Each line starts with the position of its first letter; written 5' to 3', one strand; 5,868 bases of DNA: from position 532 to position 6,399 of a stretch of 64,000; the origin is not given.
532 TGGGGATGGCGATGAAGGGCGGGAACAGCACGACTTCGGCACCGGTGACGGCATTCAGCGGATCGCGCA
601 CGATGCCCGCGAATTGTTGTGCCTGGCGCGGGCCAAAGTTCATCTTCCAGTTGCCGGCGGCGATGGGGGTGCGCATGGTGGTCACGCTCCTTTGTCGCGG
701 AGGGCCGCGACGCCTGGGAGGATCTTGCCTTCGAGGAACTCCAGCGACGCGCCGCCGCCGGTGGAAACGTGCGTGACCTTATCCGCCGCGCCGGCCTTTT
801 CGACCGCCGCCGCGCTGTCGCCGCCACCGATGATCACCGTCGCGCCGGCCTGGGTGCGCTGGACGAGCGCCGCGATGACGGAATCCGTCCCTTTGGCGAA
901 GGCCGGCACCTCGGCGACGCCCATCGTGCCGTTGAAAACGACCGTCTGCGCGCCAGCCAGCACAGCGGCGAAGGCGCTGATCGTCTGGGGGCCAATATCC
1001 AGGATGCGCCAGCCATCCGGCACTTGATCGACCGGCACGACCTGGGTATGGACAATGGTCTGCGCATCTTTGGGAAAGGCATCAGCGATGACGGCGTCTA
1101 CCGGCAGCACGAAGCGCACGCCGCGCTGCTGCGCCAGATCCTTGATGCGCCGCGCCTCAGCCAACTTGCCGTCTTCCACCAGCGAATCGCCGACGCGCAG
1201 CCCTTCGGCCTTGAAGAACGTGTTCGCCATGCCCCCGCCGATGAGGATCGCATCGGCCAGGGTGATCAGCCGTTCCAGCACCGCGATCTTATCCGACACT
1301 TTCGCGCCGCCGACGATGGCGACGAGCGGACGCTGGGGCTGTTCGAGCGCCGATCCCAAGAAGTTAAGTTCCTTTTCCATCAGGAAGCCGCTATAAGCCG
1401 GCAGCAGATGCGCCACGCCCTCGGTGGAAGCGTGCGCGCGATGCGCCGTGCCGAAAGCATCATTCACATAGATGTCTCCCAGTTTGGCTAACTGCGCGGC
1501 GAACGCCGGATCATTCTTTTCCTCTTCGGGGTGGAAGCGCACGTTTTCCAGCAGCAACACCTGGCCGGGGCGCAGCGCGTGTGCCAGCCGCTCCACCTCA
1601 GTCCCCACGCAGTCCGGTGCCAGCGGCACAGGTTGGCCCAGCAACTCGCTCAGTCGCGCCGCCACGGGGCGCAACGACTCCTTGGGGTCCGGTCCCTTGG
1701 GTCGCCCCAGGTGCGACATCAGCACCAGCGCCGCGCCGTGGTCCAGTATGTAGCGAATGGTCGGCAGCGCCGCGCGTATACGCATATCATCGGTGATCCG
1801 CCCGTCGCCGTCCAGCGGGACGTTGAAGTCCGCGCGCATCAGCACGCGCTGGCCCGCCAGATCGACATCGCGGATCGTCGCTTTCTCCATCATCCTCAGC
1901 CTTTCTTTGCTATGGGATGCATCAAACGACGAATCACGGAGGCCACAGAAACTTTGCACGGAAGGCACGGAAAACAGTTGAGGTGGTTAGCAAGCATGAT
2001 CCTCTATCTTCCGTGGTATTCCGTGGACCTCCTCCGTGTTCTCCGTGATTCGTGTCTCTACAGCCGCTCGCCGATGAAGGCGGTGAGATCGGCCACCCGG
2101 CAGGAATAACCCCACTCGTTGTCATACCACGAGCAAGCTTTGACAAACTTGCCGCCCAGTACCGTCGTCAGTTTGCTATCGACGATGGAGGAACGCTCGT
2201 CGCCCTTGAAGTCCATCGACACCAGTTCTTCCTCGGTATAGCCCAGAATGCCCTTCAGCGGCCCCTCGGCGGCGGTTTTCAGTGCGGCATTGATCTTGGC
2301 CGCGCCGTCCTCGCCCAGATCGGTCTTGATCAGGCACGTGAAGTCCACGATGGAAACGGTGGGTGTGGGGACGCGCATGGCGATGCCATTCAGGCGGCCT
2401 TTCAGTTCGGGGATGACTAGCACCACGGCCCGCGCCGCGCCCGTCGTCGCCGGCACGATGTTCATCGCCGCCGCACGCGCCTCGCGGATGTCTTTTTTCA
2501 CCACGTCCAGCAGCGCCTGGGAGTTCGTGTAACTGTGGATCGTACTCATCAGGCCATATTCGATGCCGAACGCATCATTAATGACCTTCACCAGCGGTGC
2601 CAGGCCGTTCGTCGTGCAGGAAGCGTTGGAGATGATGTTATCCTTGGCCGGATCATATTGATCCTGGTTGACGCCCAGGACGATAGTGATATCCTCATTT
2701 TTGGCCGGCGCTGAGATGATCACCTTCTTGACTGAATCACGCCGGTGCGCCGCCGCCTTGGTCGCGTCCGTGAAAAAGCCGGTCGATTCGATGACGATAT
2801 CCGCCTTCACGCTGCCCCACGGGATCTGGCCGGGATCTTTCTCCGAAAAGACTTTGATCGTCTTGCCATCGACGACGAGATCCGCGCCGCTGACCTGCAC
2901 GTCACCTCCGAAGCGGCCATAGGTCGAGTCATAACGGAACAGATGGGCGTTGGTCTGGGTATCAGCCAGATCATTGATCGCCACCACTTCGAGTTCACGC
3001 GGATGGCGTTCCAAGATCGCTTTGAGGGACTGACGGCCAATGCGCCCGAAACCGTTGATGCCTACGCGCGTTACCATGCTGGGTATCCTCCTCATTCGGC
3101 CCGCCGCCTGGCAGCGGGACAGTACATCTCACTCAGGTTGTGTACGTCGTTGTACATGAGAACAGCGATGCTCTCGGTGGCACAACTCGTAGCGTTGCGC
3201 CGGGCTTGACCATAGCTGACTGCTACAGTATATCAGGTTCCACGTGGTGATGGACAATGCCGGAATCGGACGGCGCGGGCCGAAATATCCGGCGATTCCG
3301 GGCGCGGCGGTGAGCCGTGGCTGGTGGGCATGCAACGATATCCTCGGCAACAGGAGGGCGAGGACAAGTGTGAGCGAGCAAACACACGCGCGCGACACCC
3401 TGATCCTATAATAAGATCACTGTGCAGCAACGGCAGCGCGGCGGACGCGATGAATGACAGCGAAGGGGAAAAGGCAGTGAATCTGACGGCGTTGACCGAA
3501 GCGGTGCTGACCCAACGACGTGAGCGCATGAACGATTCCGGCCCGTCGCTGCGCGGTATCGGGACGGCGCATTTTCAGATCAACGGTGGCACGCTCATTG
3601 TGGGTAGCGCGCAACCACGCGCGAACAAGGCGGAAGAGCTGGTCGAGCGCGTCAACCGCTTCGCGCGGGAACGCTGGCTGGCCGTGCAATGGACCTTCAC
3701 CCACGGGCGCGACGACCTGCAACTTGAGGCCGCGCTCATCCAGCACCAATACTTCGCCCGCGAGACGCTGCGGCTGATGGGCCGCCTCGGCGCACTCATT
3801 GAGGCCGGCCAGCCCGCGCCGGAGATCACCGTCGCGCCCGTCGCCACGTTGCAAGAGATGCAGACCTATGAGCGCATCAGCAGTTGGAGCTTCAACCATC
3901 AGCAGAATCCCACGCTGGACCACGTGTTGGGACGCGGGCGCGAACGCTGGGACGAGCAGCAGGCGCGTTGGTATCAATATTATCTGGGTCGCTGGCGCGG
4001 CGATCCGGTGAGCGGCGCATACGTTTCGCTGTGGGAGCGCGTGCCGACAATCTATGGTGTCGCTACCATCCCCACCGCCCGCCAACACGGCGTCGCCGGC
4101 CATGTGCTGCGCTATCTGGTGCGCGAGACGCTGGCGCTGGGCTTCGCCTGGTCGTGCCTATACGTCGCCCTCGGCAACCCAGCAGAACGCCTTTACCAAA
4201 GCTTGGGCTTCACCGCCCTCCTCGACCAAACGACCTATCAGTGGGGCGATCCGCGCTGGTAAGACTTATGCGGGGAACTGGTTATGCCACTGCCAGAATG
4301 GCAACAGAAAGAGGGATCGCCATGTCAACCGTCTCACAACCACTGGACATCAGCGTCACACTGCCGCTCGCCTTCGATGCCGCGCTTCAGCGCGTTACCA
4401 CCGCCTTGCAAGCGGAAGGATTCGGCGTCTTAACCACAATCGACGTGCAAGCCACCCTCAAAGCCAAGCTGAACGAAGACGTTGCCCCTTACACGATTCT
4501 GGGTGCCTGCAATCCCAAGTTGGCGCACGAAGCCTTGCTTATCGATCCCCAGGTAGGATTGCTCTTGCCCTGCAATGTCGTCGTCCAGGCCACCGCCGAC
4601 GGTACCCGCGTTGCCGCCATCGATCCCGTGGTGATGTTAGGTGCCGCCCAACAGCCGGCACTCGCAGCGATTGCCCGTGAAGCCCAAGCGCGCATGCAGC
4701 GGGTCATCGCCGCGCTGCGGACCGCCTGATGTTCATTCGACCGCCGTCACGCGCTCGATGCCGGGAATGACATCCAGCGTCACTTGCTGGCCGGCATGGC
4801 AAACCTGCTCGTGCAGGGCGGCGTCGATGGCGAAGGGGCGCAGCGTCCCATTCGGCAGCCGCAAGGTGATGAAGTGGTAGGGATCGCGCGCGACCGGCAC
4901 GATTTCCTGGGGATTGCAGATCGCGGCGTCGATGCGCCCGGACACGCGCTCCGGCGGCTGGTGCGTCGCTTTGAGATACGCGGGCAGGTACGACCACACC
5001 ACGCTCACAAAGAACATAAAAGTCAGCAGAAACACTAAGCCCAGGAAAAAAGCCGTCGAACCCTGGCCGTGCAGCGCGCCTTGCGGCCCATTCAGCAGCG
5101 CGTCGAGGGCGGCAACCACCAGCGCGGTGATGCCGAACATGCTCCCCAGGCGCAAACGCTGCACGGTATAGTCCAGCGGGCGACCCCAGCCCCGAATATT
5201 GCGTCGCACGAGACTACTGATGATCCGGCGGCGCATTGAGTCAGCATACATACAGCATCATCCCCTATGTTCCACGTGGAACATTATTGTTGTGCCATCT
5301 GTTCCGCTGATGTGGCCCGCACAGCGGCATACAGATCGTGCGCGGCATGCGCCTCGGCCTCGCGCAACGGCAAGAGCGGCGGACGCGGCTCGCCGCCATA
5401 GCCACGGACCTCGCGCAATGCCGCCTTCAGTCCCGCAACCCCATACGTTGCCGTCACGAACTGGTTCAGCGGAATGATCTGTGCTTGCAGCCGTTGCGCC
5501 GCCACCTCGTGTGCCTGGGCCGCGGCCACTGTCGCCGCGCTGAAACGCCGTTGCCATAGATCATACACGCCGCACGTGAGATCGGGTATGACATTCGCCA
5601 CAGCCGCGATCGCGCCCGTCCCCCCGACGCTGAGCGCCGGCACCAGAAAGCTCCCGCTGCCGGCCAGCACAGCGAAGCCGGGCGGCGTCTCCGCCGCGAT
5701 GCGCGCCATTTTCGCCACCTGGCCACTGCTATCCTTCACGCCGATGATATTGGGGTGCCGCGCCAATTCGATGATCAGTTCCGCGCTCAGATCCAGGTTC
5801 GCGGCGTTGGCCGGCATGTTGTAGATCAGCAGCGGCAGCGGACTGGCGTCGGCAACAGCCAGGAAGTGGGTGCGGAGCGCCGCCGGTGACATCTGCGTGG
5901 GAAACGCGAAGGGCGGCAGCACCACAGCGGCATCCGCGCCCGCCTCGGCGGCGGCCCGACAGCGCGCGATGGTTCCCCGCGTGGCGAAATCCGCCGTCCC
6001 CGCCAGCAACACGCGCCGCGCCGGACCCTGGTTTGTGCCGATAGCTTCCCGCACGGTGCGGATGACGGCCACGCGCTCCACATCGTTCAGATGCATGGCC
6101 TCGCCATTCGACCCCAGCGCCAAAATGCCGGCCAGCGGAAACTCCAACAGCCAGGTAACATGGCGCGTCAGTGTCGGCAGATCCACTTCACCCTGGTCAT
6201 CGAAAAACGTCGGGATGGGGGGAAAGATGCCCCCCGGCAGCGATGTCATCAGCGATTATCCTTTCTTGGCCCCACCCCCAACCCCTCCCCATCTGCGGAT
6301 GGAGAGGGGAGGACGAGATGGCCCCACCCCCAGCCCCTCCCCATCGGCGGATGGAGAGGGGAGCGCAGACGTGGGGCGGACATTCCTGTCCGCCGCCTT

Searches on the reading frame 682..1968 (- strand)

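Call 61: search_protein_families(library=pfam, max_evalue=0.0001, proteins=[window:682-1968:-])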
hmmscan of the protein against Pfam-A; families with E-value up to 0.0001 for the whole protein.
window:682-1968:- (428 aa): 1 family
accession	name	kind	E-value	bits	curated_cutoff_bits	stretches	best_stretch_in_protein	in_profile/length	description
PF00162.24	PGK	-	2.6e-161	537.3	27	1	32-415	1-379/379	Phosphoglycerate kinase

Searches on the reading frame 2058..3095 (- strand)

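Call 61: search_protein_families(library=pfam, max_evalue=0.0001, proteins=[window:2058-3095:-])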
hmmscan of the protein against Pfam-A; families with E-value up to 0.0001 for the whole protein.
window:2058-3095:- (345 aa): 2 families
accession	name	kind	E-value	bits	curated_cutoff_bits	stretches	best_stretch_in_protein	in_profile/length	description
PF02800.25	Gp_dh_C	-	9.7e-61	204.4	24.4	1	165-324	1-158/158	Glyceraldehyde 3-phosphate dehydrogenase, C-terminal domain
PF00044.30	Gp_dh_N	-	1.6e-37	128.3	31.7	1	10-110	2-100/101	Glyceraldehyde 3-phosphate dehydrogenase, NAD binding domain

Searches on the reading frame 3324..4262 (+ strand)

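Call 61: search_protein_families(library=pfam, max_evalue=0.0001, proteins=[window:3324-4262:+])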
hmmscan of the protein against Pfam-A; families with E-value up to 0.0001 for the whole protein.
window:3324-4262:+ (312 aa): 3 families
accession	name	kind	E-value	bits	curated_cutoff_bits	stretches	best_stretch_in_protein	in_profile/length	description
PF08445.16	FR47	-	2.1e-05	24.8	22.1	1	236-301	17-81/86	FR47-like protein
PF00583.31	Acetyltransf_1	-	3.1e-05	24.6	20.7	1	212-296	30-116/116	Acetyltransferase (GNAT) family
PF13508.13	Acetyltransf_7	-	7.5e-05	23.5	27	0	226-297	12-83/84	Acetyltransferase (GNAT) domain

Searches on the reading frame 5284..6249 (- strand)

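Call 61: search_protein_families(library=pfam, max_evalue=0.0001, proteins=[window:5284-6249:-])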
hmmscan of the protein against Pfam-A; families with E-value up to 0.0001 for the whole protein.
window:5284-6249:- (321 aa): 1 family
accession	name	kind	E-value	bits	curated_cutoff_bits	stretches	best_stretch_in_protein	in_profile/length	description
PF00701.28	DHDPS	-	1.3e-44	152.6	22.1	1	6-305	3-284/289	Dihydrodipicolinate synthetase family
